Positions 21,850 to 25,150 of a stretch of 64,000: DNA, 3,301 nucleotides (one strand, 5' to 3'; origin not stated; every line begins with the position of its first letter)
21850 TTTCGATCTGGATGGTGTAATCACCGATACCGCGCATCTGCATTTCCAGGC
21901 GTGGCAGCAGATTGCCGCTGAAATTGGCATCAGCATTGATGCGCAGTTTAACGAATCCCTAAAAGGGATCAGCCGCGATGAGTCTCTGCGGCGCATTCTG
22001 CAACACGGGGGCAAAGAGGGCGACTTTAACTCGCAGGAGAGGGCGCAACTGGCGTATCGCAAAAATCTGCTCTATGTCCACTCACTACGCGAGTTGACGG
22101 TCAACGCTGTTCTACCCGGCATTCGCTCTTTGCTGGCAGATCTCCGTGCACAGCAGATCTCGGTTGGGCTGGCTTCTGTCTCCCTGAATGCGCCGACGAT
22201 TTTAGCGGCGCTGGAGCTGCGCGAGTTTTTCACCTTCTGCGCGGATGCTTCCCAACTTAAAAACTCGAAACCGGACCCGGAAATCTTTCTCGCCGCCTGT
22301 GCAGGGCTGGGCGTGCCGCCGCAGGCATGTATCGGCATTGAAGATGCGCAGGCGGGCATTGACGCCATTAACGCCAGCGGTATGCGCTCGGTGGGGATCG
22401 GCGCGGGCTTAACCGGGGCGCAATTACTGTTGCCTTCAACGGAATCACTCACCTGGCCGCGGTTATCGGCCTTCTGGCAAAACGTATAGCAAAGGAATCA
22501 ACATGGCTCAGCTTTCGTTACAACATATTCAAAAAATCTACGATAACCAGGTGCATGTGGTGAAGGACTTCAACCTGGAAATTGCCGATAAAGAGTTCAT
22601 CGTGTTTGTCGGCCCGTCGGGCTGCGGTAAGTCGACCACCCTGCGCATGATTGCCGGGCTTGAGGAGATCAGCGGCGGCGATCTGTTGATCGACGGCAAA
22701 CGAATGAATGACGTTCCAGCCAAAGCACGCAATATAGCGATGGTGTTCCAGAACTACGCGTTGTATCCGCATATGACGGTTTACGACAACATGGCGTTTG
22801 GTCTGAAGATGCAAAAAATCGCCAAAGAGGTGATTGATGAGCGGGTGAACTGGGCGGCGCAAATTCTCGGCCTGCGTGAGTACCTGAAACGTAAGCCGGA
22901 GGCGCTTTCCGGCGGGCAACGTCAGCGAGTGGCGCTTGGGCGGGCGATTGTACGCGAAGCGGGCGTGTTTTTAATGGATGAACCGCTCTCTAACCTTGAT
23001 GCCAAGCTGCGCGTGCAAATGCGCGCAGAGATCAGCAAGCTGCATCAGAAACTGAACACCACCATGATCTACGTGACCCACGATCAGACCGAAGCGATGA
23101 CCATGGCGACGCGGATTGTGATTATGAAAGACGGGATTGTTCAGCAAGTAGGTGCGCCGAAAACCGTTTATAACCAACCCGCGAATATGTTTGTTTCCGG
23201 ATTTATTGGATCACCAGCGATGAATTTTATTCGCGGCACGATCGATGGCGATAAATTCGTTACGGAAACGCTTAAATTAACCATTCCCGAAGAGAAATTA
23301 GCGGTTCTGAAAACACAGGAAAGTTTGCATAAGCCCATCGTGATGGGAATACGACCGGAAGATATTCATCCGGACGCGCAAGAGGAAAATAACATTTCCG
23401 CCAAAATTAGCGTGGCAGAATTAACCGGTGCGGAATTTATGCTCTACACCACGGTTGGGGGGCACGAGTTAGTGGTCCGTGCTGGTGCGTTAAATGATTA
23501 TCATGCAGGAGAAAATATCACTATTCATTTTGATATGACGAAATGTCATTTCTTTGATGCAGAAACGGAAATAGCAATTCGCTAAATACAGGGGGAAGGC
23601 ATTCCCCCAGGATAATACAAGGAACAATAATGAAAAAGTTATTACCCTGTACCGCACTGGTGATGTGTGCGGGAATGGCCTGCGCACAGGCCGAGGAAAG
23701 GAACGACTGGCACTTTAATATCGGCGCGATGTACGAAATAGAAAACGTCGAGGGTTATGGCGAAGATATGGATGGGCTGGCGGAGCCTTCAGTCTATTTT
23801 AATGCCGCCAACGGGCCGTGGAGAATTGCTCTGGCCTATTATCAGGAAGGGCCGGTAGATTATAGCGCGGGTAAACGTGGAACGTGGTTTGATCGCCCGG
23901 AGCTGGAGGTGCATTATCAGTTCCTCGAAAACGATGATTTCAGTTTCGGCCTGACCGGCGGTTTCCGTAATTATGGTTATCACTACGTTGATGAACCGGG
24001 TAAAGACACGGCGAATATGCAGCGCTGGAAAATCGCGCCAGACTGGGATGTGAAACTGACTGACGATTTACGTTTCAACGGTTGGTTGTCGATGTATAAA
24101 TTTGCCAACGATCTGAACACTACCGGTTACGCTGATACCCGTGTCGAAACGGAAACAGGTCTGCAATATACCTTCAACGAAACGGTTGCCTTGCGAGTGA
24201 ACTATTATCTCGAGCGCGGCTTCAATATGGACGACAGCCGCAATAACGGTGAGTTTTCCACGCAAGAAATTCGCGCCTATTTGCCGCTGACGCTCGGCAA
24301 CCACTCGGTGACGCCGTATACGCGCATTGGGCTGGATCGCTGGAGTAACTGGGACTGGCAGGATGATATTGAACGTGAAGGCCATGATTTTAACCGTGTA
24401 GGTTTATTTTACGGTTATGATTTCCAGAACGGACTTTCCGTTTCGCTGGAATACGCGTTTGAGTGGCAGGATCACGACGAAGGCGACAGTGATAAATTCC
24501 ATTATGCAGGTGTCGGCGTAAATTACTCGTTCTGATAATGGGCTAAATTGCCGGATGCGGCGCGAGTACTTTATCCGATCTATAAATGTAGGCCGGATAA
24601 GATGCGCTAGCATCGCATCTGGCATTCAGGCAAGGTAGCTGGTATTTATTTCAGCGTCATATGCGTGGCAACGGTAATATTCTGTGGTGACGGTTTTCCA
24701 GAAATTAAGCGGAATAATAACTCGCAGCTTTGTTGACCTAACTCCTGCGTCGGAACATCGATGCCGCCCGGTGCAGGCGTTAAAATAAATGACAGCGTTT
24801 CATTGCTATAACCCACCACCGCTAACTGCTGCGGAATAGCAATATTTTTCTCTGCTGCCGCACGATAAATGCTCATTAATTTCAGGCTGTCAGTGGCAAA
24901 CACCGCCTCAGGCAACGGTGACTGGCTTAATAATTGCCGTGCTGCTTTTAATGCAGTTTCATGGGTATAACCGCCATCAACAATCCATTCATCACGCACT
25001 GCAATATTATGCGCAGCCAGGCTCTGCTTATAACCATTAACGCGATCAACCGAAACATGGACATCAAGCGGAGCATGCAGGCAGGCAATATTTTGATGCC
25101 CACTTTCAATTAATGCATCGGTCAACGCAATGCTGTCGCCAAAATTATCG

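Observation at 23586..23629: Hairpin in the 44-bp ycjV-ompG spacer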

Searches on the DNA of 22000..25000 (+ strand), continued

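Call 32: get_annotated_region(hit=H69, flank=60)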
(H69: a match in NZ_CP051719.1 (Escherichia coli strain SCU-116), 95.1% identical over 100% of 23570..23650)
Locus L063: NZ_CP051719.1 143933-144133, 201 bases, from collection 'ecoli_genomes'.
description: Escherichia coli strain SCU-116 chromosome, complete genome
organism: Escherichia coli strain SCU-116 (NCBI taxid 562)
replicon: chromosome; assembly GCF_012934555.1
host: Homo sapiens; source: rectal swab from healthy college student; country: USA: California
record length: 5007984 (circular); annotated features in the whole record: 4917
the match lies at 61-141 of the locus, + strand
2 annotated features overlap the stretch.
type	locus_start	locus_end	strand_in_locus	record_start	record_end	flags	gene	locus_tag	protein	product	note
CDS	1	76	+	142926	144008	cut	-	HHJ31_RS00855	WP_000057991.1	ABC transporter ATP-binding protein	-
CDS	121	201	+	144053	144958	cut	ompG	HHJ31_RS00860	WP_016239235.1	monomeric porin OmpG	-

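Call 33: get_annotated_region(hit=H68, flank=60)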
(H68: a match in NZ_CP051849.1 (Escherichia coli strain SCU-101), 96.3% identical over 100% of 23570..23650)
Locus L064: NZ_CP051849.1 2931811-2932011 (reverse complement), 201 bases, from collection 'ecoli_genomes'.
description: Escherichia coli strain SCU-101 chromosome, complete genome
organism: Escherichia coli strain SCU-101 (NCBI taxid 562)
replicon: chromosome; assembly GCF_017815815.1
host: Homo sapiens; source: rectal swab from healthy college student; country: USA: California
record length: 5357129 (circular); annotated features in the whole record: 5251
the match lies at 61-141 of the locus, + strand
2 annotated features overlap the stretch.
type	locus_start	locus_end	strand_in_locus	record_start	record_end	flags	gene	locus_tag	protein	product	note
CDS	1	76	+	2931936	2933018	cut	-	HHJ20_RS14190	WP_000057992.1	ABC transporter ATP-binding protein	-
CDS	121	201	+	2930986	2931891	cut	ompG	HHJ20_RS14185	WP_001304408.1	monomeric porin OmpG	-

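Call 34: get_annotated_region(hit=H61, flank=60)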
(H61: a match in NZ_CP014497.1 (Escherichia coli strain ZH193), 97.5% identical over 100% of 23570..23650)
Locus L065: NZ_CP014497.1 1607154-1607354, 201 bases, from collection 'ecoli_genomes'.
description: Escherichia coli strain ZH193 chromosome, complete genome
organism: Escherichia coli strain ZH193 (NCBI taxid 562)
replicon: chromosome; assembly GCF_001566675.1
host: Homo sapiens; source: missing; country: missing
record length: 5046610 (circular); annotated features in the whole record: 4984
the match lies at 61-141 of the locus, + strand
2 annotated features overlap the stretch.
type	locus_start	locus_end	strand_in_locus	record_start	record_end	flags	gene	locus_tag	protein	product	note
CDS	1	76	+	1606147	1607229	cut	-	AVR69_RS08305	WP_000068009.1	ABC transporter ATP-binding protein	-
CDS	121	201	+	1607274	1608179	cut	ompG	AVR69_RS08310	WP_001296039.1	monomeric porin OmpG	-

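Call 35: get_annotated_region(hit=H50, flank=60)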
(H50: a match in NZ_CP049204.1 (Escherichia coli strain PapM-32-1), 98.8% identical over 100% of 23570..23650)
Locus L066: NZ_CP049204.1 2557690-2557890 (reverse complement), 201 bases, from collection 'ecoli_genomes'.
description: Escherichia coli strain PapM-32-1 chromosome, complete genome
organism: Escherichia coli strain PapM-32-1 (NCBI taxid 562)
replicon: chromosome; assembly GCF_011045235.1
host: Papio papio; source: stool; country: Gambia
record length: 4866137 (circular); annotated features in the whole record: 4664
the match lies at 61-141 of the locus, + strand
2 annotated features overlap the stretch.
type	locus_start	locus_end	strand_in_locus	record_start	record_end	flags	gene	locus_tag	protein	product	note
CDS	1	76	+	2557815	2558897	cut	-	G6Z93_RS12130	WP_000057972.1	ABC transporter ATP-binding protein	-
CDS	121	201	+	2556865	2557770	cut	ompG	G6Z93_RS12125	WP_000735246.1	monomeric porin OmpG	-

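Call 36: get_annotated_region(hit=H70, flank=1500)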
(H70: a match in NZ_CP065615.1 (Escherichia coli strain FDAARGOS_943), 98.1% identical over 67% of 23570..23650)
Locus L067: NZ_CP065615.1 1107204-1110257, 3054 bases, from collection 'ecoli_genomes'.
description: Escherichia coli strain FDAARGOS_943 chromosome, complete genome
organism: Escherichia coli strain FDAARGOS_943 (NCBI taxid 562)
replicon: chromosome; assembly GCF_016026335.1
host: missing; source: missing; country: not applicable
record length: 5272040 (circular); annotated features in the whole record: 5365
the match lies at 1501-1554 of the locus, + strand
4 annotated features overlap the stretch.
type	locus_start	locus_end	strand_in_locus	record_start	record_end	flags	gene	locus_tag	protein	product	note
CDS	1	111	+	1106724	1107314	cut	uidR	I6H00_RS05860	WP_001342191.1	DNA-binding transcriptional regulator UidR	-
CDS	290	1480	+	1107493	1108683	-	-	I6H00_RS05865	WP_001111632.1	IS4-like element ISEc60 family transposase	-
CDS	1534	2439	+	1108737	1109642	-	ompG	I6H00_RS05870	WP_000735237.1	monomeric porin OmpG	-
CDS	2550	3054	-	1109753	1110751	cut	ycjW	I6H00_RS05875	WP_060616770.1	LacI family DNA-binding transcriptional regulator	-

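Call 50: get_annotated_region(hit=H8, flank=900)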
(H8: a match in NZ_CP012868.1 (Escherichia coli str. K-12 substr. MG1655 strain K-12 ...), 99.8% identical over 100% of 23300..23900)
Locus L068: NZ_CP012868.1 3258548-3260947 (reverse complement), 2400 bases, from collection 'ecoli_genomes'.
description: Escherichia coli str. K-12 substr. MG1655 strain K-12 chromosome, complete genome
organism: Escherichia coli str. K-12 substr. MG1655 strain K-12 substr. MG1655 (NCBI taxid 511145)
replicon: chromosome; assembly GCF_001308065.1
host: -; source: missing; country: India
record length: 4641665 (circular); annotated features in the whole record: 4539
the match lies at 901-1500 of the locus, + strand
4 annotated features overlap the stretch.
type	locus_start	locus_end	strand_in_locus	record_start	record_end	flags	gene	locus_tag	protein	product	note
CDS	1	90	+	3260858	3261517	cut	pgmB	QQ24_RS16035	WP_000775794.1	beta-phosphoglucomutase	-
CDS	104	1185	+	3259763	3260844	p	-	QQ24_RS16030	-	ABC transporter ATP-binding protein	frameshifted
CDS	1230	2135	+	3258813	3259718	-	ompG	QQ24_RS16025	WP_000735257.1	monomeric porin OmpG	-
CDS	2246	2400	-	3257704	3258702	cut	ycjW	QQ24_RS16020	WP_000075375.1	LacI family DNA-binding transcriptional regulator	-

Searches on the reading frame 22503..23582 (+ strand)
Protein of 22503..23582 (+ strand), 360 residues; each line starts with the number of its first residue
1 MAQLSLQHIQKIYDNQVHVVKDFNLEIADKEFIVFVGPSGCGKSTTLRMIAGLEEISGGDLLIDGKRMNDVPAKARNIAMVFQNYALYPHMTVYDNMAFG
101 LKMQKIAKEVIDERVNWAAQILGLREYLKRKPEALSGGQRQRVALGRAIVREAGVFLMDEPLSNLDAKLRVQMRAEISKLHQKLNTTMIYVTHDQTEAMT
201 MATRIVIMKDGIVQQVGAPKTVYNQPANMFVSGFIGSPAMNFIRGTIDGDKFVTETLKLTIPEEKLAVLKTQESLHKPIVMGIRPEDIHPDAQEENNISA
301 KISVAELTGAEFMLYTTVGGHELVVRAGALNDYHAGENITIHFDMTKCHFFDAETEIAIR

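Call 57: find_homologous_proteins(query=window:22503-23582:+, max_evalue=1e-100)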
Query window:22503-23582:+ (360 aa): 7928 proteins with E <= 1e-100 among 8000 candidates; the best 120 are listed.
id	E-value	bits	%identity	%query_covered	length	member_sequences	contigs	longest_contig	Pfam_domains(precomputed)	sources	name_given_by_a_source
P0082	5.5e-235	797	100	100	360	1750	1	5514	PF08402.17,PF03459.24,PF00005.34,PF02463.26,PF17912.8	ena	-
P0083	1.1e-232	789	99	100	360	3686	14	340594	PF08402.17,PF03459.24,PF00005.34,PF02463.26,PF17912.8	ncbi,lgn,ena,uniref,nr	ncbi:ABC transporter ATP-binding protein [Escherichia coli]|uniref:ABC transporter ATP-binding prote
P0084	1.2e-232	789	99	100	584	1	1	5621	PF13419.13,PF08402.17,PF03459.24,PF00702.33,PF00005.34,PF17912.8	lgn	-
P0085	8.6e-230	780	98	100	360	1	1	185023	PF08402.17,PF00005.34,PF02463.26,PF17912.8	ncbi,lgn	ncbi:ABC transporter ATP-binding protein [Escherichia coli]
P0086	2.4e-216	735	92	100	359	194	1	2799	PF08402.17,PF03459.24,PF00005.34,PF02463.26,PF17912.8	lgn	-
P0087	6.1e-216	734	95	100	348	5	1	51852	PF08402.17,PF03459.24,PF00005.34,PF02463.26,PF03215.22,PF17912.8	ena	-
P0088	1.3e-215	733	91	99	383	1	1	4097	PF08402.17,PF03459.24,PF00005.34,PF02463.26,PF17912.8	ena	-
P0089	3.0e-215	732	91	100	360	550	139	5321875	PF08402.17,PF00005.34,PF02463.26,PF17912.8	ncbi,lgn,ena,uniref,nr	ncbi:ABC transporter ATP-binding protein [Citrobacter freundii]|uniref:ABC transporter ATP-binding p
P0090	1.4e-213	726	90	100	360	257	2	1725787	PF08402.17,PF00005.34,PF02463.26,PF17912.8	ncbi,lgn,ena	ncbi:ABC transporter ATP-binding protein [Citrobacter portucalensis]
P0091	2.6e-213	725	94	100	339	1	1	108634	PF08402.17,PF03459.24,PF00005.34,PF17912.8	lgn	-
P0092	9.3e-213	724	90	100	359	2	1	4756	PF08402.17,PF00005.34,PF02463.26,PF03215.22,PF17912.8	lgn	-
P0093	3.3e-212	722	90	100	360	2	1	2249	PF08402.17,PF00005.34,PF02463.26,PF17912.8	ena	-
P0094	3.8e-212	722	89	100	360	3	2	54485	PF08402.17,PF00005.34,PF02463.26,PF17912.8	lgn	-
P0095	1.6e-211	719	90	100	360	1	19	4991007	PF08402.17,PF03459.24,PF00005.34,PF02463.26,PF17912.8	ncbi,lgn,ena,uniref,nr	ncbi:TPA: ABC transporter ATP-binding protein [Citrobacter koseri]|uniref:ABC transporter ATP-bindin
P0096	2.1e-211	719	90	100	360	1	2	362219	PF08402.17,PF03459.24,PF00005.34,PF02463.26,PF17912.8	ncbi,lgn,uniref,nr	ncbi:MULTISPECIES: ABC transporter ATP-binding protein [unclassified Citrobacter]|uniref:ABC transpo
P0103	7.6e-210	714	89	100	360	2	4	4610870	PF08402.17,PF03459.24,PF00005.34,PF02463.26,PF17912.8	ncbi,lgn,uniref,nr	ncbi:sugar ABC transporter ATP-binding protein [Citrobacter koseri]|uniref:ABC transporter ATP-bindi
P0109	3.7e-209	712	89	100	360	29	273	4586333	PF08402.17,PF00005.34,PF02463.26,PF17912.8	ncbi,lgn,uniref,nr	ncbi:ABC transporter ATP-binding protein [Salmonella enterica]|uniref:ABC transporter ATP-binding pr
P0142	2.5e-193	660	84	100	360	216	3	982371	PF08402.17,PF03459.24,PF00005.34,PF02463.26,PF03215.22,PF17912.8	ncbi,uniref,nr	ncbi:ABC transporter ATP-binding protein [Cronobacter sakazakii]|uniref:ABC transporter ATP-binding 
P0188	3.1e-181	620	78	100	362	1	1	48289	PF08402.17,PF00005.34,PF17912.8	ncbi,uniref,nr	ncbi:ABC transporter ATP-binding protein [Rahnella perminowiae]|uniref:ABC transporter ATP-binding p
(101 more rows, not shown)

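Call 58: find_encoding_contigs(protein=P0142, flank=2500, max_places=1)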
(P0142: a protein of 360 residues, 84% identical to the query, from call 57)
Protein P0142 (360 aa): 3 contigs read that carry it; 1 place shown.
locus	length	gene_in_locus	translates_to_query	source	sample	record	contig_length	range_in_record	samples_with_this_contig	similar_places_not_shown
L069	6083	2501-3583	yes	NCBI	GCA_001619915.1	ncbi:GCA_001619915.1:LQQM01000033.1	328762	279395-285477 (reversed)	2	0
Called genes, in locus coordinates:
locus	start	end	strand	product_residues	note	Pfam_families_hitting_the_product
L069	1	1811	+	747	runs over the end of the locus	PF03636:Glyco_hydro_65N, PF03632:Glyco_hydro_65m, PF03633:Glyco_hydro_65C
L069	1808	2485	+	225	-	PF00702:Hydrolase, PF13419:HAD_2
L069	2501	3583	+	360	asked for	PF02463:SMC_N (faint), PF03215:Rad17 (weak), PF00005:ABC_tran, PF03459:TOBE (faint), PF17912:OB_MalK, PF08402:TOBE_2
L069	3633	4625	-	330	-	PF00356:LacI, PF00532:Peripla_BP_1, PF13407:Peripla_BP_4, PF13377:Peripla_BP_3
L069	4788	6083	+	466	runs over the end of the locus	PF04317:DUF463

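Call 59: find_encoding_contigs(protein=P0103, flank=2500, max_places=1)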
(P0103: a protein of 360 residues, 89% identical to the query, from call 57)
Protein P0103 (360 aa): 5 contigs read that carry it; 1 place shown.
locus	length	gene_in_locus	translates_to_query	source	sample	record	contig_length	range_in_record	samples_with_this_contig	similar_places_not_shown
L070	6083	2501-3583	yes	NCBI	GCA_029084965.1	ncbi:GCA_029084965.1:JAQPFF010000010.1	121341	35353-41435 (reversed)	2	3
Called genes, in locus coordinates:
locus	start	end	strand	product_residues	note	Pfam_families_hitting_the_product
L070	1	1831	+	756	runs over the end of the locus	PF03636:Glyco_hydro_65N, PF03632:Glyco_hydro_65m, PF03633:Glyco_hydro_65C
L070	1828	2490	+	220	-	PF00702:Hydrolase, PF13419:HAD_2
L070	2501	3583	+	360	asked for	PF02463:SMC_N (faint), PF00005:ABC_tran, PF17912:OB_MalK, PF08402:TOBE_2, PF03459:TOBE (weak)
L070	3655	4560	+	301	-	PF13505:OMP_b-brl (faint), PF09381:Porin_OmpG, PF04338:DUF481 (weak)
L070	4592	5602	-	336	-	PF00356:LacI, PF00532:Peripla_BP_1, PF13407:Peripla_BP_4, PF13377:Peripla_BP_3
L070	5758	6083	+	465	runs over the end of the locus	PF04317:DUF463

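Call 60: find_encoding_contigs(protein=P0188, flank=2500, max_places=1)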
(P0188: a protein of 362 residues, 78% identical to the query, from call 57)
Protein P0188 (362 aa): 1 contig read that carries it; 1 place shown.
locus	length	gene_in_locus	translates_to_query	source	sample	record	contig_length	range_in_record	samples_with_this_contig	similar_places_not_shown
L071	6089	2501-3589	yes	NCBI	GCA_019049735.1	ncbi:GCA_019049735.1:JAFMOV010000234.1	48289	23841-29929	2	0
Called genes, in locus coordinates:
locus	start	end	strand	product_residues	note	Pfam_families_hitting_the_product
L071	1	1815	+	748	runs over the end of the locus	PF03636:Glyco_hydro_65N, PF03632:Glyco_hydro_65m, PF03633:Glyco_hydro_65C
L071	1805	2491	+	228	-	PF00702:Hydrolase, PF13419:HAD_2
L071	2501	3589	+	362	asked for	PF00005:ABC_tran, PF17912:OB_MalK, PF08402:TOBE_2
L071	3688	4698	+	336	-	PF09381:Porin_OmpG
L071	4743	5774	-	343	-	PF00356:LacI, PF00532:Peripla_BP_1, PF13407:Peripla_BP_4, PF13377:Peripla_BP_3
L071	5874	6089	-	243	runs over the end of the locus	PF00227:Proteasome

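Call 61: find_encoding_contigs(protein=P0109, flank=2500, max_places=1)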
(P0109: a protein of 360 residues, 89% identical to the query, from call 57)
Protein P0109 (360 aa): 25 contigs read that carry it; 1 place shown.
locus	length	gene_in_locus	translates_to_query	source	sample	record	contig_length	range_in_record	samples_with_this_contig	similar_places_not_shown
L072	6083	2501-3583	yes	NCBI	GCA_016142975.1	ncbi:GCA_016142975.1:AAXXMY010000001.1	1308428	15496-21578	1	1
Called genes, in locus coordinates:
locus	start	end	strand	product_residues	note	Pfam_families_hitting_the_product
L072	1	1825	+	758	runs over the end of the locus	PF03636:Glyco_hydro_65N, PF03632:Glyco_hydro_65m, PF03633:Glyco_hydro_65C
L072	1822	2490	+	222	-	PF00702:Hydrolase, PF13419:HAD_2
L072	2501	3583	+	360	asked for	PF02463:SMC_N (faint), PF00005:ABC_tran, PF17912:OB_MalK, PF08402:TOBE_2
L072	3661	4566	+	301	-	PF09381:Porin_OmpG, PF13505:OMP_b-brl (weak)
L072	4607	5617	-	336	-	PF00356:LacI, PF00532:Peripla_BP_1, PF13407:Peripla_BP_4, PF13377:Peripla_BP_3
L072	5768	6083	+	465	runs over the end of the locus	PF04317:DUF463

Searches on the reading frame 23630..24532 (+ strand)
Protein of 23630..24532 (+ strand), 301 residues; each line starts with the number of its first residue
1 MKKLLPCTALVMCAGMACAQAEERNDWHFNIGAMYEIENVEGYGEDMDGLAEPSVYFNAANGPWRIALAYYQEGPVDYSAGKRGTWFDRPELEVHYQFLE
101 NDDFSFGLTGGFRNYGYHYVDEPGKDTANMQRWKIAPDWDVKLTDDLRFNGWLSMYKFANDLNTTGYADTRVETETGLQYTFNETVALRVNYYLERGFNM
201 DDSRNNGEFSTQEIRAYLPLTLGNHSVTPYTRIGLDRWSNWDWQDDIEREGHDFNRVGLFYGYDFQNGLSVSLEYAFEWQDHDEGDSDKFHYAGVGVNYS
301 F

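Call 10: find_homologous_proteins(query=window:23630-24532:+, max_evalue=1e-10)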
Query window:23630-24532:+ (301 aa): 81 proteins with E <= 1e-10 among 367 candidates.
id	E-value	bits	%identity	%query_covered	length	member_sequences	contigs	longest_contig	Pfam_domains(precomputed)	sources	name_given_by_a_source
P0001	3.7e-206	702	98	100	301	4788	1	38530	PF13505.13,PF09381.17,PF04338.19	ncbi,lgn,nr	ncbi:TPA: monomeric porin OmpG [Escherichia coli]|nr:monomeric porin OmpG [Escherichia coli]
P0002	2.8e-181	620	100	88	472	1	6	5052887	PF13419.13,PF00702.33,PF13505.13,PF09381.17,PF04338.19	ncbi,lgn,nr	ncbi:Outer membrane protein G precursor [Escherichia coli]|nr:Outer membrane protein G precursor [Es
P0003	4.1e-178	610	83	100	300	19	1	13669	PF13505.13,PF09381.17,PF04338.19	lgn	-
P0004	6.6e-177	606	83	100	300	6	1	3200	PF13505.13,PF09381.17,PF04338.19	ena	-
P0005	1.4e-176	605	81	100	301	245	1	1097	PF13505.13,PF09381.17,PF04338.19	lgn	-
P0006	1.1e-174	598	86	100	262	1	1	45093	PF13505.13,PF09381.17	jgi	-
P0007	1.4e-173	595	99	84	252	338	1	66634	PF13505.13,PF09381.17,PF04338.19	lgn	-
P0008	3.0e-172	590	80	100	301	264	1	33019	PF13505.13,PF09381.17,PF04338.19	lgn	-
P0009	2.0e-169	581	86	100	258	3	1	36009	PF13505.13,PF09381.17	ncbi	ncbi:OmpG family monomeric porin [Escherichia coli]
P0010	2.1e-168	578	79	100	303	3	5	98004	PF13505.13,PF09381.17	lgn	-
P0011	9.0e-166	569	78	100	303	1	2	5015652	PF13505.13,PF09381.17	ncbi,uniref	ncbi:OmpG family monomeric porin [Yokenella regensburgei]|uniref:OmpG family monomeric porin n=1 Tax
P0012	7.7e-163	559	78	100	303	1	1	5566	PF09381.17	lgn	-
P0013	9.4e-162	556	76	100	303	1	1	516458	PF09381.17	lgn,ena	-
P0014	1.2e-159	549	76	100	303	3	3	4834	PF13505.13,PF09381.17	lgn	-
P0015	9.7e-159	546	98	78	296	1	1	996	PF13505.13,PF09381.17,PF04338.19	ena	-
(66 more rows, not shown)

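Call 12: find_related_loci(query=A1, collection=genome_contigs, flank=3000)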
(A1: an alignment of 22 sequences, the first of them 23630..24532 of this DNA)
Query A1 (301 aa) in genome_contigs; peptide patterns used: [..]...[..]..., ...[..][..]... (x = any residue, [..] = any of these).
81 stretches matched a pattern; 66 encode a relative of the query (tblastn E <= 1e-3); 62 distinct loci.
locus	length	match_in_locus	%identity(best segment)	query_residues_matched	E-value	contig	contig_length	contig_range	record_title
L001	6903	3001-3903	99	1-301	0e+0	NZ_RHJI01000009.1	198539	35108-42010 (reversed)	Escherichia sp. E1V33 1V33_9_consensus, whole genome shotgun sequence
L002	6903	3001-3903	99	1-301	0e+0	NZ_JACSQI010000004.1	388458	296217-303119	Escherichia whittamii strain Sa2BVA5 NODE_4_length_388458_cov_7.964772, whole genome shotgun sequence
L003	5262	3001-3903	99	1-301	0e+0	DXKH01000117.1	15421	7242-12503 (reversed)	MAG TPA_asm: Citrobacter sp. isolate HRGM_Genome_0066 HRGM_Genome_0066_117, whole genome shotgun sequence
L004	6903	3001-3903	98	1-301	0e+0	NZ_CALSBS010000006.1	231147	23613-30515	Pseudocitrobacter vendiensis strain CPO20170097T, whole genome shotgun sequence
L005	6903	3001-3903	86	1-301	0e+0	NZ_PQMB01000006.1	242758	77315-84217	Citrobacter amalonaticus strain S646 scaffold6.1, whole genome shotgun sequence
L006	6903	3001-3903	84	1-301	0e+0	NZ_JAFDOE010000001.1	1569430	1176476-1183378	Citrobacter sp. FP75 contig1, whole genome shotgun sequence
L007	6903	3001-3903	84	1-301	0e+0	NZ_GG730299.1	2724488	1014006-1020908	Citrobacter youngae ATCC 29220 Scfld0, whole genome shotgun sequence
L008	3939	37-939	84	1-301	0e+0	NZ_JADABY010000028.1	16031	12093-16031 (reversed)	Citrobacter sp. Res13-Sevr-PEB04-36 seq_tig28, whole genome shotgun sequence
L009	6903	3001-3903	83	1-301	7e-179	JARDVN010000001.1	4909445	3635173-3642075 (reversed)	Citrobacter amalonaticus strain AUH_CA_2023_1 contig_2, whole genome shotgun sequence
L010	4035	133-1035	83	1-301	0e+0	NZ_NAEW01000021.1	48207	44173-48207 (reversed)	Citrobacter braakii strain ATCC 51113 CbraakiiATCC_L001_NODE_21_length_48207__21.9397, whole genome shotgun sequence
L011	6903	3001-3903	83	1-301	8e-178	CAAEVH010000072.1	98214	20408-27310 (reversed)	MAG TPA_asm: uncultured Raoultella sp., isolate HGM20637, WGS project CAAEVH010000000 data, contig: ERS608581_38_k95_954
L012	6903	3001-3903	82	1-301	3e-177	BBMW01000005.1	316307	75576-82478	Citrobacter werkmanii NBRC 105721 DNA, contig: CIWKM05, whole genome shotgun sequence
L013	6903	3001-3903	82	1-301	3e-177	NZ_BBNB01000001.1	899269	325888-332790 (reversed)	Citrobacter sedlakii NBRC 105722, whole genome shotgun sequence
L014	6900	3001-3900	83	1-301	5e-177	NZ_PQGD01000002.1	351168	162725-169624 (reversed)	Superficieibacter electus strain BP-1 NODE_2_length_351168_cov_32.8918, whole genome shotgun sequence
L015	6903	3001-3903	80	1-301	2e-175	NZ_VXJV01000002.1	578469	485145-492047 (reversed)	Salmonella enterica subsp. diarizonae strain CCUG 30040T contig_0000002, whole genome shotgun sequence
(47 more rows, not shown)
